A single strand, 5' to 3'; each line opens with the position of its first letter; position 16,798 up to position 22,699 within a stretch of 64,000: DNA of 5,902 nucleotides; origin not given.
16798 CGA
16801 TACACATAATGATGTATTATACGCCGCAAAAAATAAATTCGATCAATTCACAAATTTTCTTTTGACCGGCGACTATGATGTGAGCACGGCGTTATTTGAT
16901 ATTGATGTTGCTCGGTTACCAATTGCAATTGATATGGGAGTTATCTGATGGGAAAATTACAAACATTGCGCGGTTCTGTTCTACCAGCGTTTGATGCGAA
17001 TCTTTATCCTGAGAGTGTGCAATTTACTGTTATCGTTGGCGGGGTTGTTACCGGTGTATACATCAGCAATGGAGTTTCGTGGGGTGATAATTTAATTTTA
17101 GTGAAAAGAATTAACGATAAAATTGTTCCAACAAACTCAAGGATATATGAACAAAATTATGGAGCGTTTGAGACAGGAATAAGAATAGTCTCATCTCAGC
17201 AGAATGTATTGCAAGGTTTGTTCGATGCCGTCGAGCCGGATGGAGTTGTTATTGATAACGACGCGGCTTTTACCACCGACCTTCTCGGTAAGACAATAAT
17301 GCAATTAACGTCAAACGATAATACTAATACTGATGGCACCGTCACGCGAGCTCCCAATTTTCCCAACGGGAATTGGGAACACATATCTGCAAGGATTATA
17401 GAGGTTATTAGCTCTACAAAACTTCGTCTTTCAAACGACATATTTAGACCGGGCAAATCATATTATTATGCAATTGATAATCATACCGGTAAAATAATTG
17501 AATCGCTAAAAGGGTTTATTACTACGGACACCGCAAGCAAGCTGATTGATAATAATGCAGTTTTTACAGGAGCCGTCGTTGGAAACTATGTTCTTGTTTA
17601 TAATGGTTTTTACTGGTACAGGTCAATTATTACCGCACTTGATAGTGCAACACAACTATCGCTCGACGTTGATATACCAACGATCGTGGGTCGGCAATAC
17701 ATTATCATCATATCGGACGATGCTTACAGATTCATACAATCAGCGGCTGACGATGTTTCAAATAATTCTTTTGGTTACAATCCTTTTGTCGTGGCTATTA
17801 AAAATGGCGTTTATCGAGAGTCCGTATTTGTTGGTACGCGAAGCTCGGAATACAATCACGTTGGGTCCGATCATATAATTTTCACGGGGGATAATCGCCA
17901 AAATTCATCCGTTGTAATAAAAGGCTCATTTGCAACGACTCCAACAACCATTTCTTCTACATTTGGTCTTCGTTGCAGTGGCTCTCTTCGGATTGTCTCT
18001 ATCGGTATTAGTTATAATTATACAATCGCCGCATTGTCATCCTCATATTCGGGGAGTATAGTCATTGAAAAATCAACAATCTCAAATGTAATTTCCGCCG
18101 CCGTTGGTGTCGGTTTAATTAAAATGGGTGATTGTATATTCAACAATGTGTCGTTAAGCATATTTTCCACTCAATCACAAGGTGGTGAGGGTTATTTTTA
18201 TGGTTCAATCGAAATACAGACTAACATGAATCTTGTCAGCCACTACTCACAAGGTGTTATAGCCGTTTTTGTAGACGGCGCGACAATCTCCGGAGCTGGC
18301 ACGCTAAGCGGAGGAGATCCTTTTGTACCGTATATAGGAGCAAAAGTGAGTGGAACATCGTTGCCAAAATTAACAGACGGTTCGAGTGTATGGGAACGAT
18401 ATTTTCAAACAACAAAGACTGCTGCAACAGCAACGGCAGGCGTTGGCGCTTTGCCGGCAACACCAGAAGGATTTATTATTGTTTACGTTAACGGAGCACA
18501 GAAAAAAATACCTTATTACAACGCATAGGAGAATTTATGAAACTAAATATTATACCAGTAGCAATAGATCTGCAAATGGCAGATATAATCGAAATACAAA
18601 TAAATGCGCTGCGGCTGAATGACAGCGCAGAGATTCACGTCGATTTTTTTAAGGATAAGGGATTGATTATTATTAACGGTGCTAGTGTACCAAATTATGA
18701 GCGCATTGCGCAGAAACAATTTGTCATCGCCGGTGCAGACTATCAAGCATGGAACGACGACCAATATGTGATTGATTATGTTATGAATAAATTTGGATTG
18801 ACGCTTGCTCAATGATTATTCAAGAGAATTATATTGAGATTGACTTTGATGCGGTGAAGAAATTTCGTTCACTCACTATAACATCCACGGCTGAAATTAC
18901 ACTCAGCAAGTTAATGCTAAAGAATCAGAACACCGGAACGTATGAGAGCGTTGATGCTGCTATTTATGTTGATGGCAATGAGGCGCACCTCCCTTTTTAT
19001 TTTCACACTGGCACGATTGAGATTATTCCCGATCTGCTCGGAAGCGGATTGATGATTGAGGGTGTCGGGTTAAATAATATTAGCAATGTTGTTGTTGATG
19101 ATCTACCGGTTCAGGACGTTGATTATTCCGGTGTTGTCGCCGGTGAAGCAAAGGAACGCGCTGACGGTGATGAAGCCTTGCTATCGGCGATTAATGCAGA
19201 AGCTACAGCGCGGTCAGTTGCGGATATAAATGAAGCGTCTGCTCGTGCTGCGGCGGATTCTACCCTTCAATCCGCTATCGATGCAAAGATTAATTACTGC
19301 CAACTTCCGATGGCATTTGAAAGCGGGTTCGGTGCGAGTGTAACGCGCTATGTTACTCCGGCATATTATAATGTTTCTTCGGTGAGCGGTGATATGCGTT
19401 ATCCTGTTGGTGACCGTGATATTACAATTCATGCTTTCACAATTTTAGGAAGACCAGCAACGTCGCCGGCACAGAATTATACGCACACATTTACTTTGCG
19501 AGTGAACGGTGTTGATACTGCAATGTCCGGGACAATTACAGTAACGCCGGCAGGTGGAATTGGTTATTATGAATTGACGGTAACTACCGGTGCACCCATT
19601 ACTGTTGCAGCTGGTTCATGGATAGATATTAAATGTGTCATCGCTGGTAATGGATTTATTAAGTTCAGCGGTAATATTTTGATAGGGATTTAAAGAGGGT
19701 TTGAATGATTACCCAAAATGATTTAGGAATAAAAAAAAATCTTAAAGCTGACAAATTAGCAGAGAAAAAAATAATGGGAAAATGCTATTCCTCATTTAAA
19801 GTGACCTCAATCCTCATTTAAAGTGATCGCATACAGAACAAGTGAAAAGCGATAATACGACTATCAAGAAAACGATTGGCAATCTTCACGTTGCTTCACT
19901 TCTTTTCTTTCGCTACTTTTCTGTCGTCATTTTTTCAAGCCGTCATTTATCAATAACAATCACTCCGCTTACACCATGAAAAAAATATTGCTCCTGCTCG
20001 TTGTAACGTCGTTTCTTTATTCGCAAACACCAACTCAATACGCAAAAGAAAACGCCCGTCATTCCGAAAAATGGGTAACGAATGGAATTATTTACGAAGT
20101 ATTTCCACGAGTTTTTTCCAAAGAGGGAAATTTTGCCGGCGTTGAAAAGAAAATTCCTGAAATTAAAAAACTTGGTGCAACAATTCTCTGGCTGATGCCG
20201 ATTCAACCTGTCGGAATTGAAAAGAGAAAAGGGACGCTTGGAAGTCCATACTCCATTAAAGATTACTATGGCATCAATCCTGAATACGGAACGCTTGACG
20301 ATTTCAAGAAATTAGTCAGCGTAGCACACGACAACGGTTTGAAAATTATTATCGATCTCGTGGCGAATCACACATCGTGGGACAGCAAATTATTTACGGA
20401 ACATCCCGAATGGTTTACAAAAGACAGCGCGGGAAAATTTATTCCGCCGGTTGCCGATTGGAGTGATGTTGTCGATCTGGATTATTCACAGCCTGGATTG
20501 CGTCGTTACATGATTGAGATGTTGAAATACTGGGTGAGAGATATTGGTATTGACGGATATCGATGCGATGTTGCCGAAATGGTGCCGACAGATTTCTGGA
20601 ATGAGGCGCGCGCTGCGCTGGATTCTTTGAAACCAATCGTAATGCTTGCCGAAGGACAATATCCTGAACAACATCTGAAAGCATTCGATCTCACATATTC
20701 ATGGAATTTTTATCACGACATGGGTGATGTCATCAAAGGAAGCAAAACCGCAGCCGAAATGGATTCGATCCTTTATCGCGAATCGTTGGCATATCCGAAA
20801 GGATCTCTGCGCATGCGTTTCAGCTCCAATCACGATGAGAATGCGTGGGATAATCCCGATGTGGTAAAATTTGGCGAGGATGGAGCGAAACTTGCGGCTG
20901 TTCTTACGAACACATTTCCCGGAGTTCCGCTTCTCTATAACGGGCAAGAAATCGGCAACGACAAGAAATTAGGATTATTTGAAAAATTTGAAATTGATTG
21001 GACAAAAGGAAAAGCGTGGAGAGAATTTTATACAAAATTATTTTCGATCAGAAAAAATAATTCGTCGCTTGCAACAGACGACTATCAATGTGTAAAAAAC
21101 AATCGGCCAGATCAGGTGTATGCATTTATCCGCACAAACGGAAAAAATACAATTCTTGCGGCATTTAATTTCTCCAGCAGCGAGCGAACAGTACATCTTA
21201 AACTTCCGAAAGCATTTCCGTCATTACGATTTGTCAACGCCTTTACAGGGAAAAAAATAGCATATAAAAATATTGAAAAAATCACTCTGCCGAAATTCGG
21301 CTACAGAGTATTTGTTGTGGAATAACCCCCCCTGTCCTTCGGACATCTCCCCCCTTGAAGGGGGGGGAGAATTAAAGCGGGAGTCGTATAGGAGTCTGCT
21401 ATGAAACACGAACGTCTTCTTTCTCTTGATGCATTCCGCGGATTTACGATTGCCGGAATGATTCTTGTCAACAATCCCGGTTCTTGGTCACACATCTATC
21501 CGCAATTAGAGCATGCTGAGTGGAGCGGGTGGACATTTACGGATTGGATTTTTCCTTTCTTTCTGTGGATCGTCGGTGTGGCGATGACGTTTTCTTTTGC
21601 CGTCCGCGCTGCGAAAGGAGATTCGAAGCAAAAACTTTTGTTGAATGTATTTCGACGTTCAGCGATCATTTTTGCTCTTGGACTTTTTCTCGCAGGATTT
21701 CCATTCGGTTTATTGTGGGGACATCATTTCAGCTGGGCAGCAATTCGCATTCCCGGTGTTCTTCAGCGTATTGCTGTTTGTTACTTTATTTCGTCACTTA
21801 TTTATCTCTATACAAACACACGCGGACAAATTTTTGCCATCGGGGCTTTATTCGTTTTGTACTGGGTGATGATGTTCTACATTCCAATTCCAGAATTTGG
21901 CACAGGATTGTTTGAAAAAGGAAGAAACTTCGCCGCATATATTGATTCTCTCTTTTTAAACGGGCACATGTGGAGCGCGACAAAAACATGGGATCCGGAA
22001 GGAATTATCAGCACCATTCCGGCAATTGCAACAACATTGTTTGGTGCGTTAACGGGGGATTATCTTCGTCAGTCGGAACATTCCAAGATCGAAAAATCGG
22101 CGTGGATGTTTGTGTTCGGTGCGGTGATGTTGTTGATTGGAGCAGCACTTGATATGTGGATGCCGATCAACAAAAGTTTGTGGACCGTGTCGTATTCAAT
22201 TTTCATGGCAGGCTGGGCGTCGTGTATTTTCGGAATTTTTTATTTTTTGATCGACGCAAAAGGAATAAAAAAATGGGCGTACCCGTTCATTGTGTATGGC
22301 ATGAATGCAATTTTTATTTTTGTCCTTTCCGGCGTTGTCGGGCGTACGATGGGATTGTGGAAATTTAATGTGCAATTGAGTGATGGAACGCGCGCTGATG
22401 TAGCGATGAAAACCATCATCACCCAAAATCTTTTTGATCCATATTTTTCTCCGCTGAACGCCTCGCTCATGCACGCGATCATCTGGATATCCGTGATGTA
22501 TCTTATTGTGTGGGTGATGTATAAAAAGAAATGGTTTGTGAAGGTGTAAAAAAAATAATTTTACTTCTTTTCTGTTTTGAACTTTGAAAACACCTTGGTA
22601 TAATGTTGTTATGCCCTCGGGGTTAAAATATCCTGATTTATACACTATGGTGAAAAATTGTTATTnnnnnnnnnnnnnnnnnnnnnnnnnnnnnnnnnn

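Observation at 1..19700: Prophage with morphogenesis genes split into two divergent modules around the immunity switch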

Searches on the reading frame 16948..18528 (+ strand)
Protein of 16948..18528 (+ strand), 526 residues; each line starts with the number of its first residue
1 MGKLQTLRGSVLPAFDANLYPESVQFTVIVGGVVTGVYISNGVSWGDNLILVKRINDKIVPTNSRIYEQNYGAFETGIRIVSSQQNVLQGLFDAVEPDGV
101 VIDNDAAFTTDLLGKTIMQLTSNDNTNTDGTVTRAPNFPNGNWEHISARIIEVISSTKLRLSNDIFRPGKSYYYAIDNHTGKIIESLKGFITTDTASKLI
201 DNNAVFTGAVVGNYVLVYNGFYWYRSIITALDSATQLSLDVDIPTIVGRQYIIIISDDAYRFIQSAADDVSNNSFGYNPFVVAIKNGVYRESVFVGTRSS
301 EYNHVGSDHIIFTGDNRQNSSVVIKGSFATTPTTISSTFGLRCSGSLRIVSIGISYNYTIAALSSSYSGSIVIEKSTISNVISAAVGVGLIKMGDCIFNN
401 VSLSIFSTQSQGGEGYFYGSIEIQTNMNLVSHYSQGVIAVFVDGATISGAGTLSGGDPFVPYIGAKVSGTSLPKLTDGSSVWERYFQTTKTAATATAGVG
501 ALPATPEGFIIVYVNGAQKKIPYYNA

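Call 9: search_protein_families(library=phrogs, max_evalue=0.001, proteins=[window:16948-18528:+])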
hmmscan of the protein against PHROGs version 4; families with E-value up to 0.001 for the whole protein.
window:16948-18528:+ (526 aa): 0 families

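Call 10: search_protein_families(library=pfam, max_evalue=0.01, proteins=[window:16948-18528:+])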
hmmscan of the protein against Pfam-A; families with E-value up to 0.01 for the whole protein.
window:16948-18528:+ (526 aa): 1 family
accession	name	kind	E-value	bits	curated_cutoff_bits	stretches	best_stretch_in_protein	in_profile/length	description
PF01095.25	Pectinesterase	-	0.0014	17.8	27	1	259-342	11-85/298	Pectinesterase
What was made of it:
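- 13970..19693 (+): Distal tail, tail-spike and fibre genes (374, 157, 335, about 120, 526, 92 and 293 aa). There are no other family hits (calls 9, 10).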

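Call 36: find_encoding_contigs(protein=window:16948-18528:+, flank=10000, max_places=10)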
Protein window:16948-18528:+ (526 aa): 1 contig read that carries it; 1 place shown.
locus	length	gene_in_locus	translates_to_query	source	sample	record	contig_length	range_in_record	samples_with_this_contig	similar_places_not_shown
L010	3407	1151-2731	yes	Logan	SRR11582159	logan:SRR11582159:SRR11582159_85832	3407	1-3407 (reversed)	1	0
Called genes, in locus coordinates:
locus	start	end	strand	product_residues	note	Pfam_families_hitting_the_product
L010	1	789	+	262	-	?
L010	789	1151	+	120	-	-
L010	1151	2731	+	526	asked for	-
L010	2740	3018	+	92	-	-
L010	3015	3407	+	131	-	?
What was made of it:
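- Tried and rejected: They count only as weak support, because another break falls inside a fibre gene (call 36).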

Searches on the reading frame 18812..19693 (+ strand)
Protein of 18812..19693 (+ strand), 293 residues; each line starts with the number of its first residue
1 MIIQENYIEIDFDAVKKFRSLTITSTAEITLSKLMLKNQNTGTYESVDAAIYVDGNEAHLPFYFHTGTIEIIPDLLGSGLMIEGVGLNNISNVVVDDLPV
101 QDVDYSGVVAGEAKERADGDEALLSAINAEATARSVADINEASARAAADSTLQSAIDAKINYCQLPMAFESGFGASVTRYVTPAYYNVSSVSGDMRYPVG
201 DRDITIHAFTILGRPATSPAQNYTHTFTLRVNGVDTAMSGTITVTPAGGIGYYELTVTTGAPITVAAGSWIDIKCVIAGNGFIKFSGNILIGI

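Call 9: search_protein_families(library=phrogs, max_evalue=0.001, proteins=[window:18812-19693:+])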
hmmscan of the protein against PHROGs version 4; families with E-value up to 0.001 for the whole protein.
window:18812-19693:+ (293 aa): 0 families

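Call 10: search_protein_families(library=pfam, max_evalue=0.01, proteins=[window:18812-19693:+])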
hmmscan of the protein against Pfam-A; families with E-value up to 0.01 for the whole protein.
window:18812-19693:+ (293 aa): 0 families

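Call 35: find_encoding_contigs(protein=window:18812-19693:+, flank=10000, max_places=10)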
Protein window:18812-19693:+ (293 aa): no gene with exactly this product is on record in the collection.

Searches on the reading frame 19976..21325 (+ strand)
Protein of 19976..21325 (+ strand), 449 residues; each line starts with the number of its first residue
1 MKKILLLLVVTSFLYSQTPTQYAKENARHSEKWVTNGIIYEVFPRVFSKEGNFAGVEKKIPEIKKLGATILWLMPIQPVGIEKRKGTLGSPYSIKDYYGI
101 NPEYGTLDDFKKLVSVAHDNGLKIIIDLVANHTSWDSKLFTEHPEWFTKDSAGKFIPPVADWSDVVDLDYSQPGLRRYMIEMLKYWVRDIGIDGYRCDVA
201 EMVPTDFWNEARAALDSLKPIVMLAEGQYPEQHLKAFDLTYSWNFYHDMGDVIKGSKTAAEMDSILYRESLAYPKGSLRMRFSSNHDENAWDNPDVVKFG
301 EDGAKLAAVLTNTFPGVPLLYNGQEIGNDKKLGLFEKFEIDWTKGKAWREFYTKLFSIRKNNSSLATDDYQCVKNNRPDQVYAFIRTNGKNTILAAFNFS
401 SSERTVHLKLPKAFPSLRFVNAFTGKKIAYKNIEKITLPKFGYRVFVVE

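Call 9: search_protein_families(library=phrogs, max_evalue=0.001, proteins=[window:19976-21325:+])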
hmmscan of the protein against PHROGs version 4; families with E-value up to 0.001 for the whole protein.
window:19976-21325:+ (449 aa): 0 families

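Call 10: search_protein_families(library=pfam, max_evalue=0.01, proteins=[window:19976-21325:+])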
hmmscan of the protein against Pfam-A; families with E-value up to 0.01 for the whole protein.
window:19976-21325:+ (449 aa): 8 families
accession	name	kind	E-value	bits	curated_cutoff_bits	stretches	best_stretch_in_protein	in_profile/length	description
PF00128.31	Alpha-amylase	-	1.7e-40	140.1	22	2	49-145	14-104/446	Alpha amylase, catalytic domain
PF16657.11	Malt_amylase_C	-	2e-09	37.9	27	1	370-445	3-75/75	Maltogenic Amylase, C-terminal domain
PF14701.12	hDGE_amylase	-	6.1e-09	35.9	27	1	51-145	19-115/439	Glycogen debranching enzyme, glucanotransferase domain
PF14871.12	GHL6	-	0.0002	22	35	1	106-158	42-89/132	Hypothetical glycosyl hydrolase 6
PF14885.12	GHL15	-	0.00031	21.2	27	1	114-200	16-97/271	Hypothetical glycosyl hydrolase family 15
PF02806.24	Alpha-amylase_C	-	0.00036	21.3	21.2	1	375-411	5-42/95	Alpha amylase, C-terminal all-beta domain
PF01055.32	Glyco_hydro_31_2nd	-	0.00094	19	23.5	1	109-209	63-165/328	Glycosyl hydrolases family 31 TIM-barrel domain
PF02065.24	Melibiase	-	0.0026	17.2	27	1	109-200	105-192/347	Melibiase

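Call 33: find_encoding_contigs(protein=window:19976-21325:+, flank=10000, max_places=10)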
Protein window:19976-21325:+ (449 aa): 1 contig read that carries it; 1 place shown.
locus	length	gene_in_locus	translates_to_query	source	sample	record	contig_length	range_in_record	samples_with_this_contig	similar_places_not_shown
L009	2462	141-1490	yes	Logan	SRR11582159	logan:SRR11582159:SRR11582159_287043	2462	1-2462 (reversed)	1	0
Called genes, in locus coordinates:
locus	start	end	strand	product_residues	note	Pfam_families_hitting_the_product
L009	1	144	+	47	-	?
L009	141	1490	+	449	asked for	PF00128:Alpha-amylase, PF14701:hDGE_amylase, PF00128:Alpha-amylase, PF16657:Malt_amylase_C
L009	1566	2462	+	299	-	?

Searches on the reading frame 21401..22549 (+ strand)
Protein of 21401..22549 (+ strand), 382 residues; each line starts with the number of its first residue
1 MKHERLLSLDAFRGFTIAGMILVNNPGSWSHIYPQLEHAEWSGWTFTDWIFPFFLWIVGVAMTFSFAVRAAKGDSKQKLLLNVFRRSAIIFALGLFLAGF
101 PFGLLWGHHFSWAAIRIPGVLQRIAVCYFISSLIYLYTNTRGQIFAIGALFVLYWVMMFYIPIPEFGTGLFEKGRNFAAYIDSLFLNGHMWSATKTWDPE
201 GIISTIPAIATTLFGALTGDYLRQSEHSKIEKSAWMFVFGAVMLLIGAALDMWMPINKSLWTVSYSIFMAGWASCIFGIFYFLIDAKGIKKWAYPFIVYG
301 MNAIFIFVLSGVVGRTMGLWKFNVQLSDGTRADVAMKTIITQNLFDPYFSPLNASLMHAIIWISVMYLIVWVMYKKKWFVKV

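Call 9: search_protein_families(library=phrogs, max_evalue=0.001, proteins=[window:21401-22549:+])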
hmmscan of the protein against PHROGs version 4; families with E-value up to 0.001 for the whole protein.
window:21401-22549:+ (382 aa): 0 families

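Call 10: search_protein_families(library=pfam, max_evalue=0.01, proteins=[window:21401-22549:+])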
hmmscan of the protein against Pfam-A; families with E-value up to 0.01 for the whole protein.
window:21401-22549:+ (382 aa): 1 family
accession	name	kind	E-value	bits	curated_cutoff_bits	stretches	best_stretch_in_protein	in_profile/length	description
PF01757.29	Acyl_transf_3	-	1.5e-06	28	31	1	7-372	2-323/326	Acyltransferase domain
